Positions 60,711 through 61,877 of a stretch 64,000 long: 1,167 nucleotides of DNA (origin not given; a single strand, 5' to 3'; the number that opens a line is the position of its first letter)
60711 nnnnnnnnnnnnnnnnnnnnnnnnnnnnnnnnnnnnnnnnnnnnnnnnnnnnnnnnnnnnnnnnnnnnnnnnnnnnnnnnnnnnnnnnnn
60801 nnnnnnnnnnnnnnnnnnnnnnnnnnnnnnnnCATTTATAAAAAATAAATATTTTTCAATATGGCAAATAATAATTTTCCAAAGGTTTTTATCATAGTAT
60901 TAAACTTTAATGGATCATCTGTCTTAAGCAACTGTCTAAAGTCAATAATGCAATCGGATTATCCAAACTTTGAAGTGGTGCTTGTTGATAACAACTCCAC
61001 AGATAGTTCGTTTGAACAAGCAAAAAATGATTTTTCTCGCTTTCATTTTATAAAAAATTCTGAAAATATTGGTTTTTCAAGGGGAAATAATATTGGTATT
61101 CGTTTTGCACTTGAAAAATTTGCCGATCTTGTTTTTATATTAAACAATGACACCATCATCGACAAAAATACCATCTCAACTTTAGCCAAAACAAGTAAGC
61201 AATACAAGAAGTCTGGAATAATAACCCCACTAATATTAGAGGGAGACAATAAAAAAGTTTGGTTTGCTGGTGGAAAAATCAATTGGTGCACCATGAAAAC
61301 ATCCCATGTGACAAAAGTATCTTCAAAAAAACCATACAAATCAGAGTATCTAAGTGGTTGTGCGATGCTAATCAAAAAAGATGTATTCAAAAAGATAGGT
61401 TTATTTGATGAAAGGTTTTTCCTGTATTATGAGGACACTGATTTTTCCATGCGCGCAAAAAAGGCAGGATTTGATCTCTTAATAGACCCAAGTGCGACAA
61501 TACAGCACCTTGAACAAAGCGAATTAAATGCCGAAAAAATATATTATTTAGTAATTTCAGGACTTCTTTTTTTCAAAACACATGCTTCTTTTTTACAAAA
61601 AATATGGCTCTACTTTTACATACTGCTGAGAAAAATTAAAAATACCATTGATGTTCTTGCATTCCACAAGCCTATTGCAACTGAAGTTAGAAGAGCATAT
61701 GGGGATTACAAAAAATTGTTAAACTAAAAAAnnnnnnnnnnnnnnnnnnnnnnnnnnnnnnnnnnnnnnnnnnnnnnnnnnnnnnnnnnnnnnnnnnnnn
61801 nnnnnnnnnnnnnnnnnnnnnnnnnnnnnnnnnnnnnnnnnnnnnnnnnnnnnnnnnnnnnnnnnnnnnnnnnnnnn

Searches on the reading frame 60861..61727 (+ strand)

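Call 66: search_protein_families(library=pfam, proteins=[window:60861-61727:+], max_evalue=0.0001)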
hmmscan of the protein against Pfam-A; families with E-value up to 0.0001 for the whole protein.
window:60861-61727:+ (288 aa): 4 families
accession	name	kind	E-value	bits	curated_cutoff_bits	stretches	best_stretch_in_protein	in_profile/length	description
PF00535.33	Glycos_transf_2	-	9.6e-21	74.9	23.3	1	11-180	2-168/168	Glycosyl transferase family 2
PF13641.12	Glyco_tranf_2_3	-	3.5e-20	73.4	27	1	7-223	1-218/230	Glycosyltransferase like family 2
PF10111.15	Glyco_tranf_2_2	-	3.9e-06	27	27.3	1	31-202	22-202/276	Glycosyltransferase like family 2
PF13632.12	Glyco_trans_2_3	-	5.3e-06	26.8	27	1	91-212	2-119/198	Glycosyl transferase family group 2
